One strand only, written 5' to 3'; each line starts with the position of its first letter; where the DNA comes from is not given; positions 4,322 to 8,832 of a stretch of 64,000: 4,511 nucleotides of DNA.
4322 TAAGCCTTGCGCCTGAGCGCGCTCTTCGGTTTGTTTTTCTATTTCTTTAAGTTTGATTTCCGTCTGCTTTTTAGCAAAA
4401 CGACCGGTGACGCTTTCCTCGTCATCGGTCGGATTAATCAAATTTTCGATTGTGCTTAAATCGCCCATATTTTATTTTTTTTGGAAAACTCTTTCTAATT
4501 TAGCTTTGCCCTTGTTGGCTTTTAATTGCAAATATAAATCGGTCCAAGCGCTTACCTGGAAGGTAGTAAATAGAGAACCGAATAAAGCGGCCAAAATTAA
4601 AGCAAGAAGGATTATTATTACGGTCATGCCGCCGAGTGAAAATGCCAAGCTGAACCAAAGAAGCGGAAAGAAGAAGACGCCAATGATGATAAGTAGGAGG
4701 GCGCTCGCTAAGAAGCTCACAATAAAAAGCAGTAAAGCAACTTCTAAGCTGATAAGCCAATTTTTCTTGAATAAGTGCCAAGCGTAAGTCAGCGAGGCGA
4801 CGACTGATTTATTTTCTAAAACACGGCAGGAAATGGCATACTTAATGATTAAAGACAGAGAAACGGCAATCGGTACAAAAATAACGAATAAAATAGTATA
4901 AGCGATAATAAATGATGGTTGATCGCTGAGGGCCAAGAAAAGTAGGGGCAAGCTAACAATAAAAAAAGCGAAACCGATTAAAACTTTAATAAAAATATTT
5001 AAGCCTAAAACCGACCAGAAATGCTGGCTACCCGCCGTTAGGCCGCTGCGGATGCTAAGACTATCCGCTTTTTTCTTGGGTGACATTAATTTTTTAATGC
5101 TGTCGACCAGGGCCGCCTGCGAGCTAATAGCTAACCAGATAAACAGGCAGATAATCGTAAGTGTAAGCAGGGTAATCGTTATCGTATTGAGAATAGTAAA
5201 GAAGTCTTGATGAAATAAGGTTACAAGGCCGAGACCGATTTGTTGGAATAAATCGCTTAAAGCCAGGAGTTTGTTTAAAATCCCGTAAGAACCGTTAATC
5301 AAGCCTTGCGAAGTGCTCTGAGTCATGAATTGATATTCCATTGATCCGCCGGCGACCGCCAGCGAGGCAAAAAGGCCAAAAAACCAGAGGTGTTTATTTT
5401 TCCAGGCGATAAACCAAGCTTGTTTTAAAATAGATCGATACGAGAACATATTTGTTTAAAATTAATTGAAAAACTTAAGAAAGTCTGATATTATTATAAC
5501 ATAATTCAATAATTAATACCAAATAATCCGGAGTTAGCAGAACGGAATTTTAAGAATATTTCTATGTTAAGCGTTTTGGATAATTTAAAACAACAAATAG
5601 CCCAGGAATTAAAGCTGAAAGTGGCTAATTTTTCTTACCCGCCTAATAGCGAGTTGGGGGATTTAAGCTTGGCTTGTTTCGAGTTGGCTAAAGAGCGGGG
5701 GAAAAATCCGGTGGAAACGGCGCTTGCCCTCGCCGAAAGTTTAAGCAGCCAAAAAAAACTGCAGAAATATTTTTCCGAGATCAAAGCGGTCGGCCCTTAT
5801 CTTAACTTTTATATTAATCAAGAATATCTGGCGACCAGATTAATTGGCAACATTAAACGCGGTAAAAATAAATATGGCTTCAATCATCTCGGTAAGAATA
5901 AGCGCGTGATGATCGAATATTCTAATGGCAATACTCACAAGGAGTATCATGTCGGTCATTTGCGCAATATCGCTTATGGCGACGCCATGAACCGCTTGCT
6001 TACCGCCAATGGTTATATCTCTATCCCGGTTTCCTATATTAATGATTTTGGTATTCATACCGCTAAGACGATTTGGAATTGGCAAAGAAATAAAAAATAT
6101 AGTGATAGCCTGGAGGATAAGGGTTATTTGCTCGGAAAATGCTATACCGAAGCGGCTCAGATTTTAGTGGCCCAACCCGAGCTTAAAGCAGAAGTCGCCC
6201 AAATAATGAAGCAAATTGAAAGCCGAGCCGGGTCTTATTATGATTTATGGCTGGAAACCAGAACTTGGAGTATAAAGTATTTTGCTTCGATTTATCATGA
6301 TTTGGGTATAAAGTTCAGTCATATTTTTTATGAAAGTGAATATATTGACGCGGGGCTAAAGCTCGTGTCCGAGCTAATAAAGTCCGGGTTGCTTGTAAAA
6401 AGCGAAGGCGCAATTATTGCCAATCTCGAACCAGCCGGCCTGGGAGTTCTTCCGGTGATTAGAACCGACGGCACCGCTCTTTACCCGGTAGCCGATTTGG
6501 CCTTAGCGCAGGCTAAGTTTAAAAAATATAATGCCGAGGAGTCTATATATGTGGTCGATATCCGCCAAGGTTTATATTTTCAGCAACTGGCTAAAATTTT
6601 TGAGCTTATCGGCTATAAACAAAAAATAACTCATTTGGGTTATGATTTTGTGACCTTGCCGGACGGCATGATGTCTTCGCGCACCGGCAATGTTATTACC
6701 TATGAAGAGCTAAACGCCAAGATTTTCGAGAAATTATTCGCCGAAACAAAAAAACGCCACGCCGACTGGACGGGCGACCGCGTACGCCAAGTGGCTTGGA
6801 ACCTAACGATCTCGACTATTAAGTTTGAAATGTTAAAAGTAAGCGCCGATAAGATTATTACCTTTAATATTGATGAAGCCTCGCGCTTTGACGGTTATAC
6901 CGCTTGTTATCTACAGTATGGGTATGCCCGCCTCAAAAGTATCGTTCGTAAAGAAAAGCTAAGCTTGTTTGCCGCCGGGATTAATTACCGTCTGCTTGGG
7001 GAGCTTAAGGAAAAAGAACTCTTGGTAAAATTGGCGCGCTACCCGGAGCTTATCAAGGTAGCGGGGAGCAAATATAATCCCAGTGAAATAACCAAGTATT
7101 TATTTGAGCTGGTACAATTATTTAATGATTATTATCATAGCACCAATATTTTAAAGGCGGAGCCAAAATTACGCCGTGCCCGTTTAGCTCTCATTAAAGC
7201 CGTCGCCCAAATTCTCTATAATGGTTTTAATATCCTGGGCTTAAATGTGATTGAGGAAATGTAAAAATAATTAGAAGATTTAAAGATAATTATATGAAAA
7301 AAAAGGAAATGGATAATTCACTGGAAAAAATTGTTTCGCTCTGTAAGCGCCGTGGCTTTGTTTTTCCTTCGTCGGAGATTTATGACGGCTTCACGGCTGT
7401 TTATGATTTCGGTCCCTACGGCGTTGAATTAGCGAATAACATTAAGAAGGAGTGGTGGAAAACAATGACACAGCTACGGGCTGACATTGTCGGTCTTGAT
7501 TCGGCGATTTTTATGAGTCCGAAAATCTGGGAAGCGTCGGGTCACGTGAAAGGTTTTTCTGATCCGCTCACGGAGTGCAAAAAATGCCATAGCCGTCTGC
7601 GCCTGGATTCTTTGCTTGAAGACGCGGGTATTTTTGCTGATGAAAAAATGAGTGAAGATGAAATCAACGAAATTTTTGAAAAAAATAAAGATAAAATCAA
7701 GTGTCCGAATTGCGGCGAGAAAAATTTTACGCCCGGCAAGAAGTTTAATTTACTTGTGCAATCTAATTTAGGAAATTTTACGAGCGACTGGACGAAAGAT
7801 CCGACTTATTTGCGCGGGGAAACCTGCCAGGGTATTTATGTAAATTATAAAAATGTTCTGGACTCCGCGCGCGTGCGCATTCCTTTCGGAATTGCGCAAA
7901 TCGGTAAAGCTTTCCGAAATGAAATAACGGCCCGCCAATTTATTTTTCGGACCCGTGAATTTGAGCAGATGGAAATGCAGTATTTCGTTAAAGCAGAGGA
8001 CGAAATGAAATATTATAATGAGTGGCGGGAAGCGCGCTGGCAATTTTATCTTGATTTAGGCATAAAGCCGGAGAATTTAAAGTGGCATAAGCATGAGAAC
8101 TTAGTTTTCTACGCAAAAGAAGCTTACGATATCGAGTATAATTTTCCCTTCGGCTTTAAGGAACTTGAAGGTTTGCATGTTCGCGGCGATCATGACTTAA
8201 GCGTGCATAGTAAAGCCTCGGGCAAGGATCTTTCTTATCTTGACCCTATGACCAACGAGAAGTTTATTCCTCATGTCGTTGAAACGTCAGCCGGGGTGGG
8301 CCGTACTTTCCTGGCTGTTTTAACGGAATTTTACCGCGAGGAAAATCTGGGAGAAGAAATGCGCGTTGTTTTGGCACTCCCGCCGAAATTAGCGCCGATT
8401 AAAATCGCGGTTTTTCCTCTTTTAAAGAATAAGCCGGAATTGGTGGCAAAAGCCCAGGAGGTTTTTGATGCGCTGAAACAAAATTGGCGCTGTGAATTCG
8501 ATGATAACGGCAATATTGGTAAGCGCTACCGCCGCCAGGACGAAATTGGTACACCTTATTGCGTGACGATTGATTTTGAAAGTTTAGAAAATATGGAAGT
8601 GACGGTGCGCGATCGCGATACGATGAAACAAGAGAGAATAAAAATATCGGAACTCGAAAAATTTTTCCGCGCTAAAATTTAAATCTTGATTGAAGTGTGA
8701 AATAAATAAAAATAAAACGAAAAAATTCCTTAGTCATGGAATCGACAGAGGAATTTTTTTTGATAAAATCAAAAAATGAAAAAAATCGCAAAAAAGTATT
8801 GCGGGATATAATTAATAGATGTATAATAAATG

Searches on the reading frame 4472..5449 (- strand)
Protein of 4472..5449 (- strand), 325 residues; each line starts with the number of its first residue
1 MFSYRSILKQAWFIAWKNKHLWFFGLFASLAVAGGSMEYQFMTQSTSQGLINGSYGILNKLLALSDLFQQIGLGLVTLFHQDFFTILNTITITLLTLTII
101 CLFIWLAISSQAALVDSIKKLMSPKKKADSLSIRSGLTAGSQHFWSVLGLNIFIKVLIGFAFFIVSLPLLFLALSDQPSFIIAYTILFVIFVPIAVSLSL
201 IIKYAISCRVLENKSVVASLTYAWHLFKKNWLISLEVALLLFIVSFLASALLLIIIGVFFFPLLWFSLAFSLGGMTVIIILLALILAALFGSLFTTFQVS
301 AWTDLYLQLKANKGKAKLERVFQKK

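Call 8: search_protein_families(library=pfam, proteins=[window:4472-5449:-], max_evalue=0.001)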
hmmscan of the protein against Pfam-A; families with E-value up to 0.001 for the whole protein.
window:4472-5449:- (325 aa): 0 families

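Call 64: search_protein_families(library=pfam, proteins=[window:4472-5449:-], max_evalue=10)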
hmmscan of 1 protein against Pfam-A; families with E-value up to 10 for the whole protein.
window:4472-5449:- (325 aa): 2 families
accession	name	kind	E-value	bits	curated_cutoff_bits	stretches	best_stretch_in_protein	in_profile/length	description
PF03832.18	WSK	-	0.011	15.9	25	1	117-132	8-23/29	WSK motif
PF24400.1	DUF7544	-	2.1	7.9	27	1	88-306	67-283/302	Family of unknown function (DUF7544)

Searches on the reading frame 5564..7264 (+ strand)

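Call 8: search_protein_families(library=pfam, proteins=[window:5564-7264:+], max_evalue=0.001)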
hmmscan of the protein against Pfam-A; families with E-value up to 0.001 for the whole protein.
window:5564-7264:+ (566 aa): 3 families
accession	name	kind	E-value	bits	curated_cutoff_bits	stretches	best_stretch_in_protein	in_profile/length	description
PF00750.26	tRNA-synt_1d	-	3.2e-36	125.4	23.3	1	101-425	9-338/349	tRNA synthetases class I (R), catalytic domain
PF05746.21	DALR_1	-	2.7e-30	105.3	22.3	1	450-566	1-117/117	DALR anticodon binding domain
PF03485.21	Arg_tRNA_synt_N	-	2.8e-09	37.9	21.5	1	10-84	5-85/85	Arginyl tRNA synthetase N terminal domain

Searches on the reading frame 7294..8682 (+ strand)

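Call 8: search_protein_families(library=pfam, proteins=[window:7294-8682:+], max_evalue=0.001)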
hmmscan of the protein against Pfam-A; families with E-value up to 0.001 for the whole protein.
window:7294-8682:+ (462 aa): 2 families
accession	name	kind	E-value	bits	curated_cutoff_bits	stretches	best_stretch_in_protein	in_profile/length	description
PF03129.25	HGTP_anticodon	-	4.2e-24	85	21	1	370-460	1-93/94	Anticodon binding domain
PF00587.30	tRNA-synt_2b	-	1e-13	52.2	29.3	1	168-345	8-178/179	tRNA synthetase class II core domain (G, H, P, S and T)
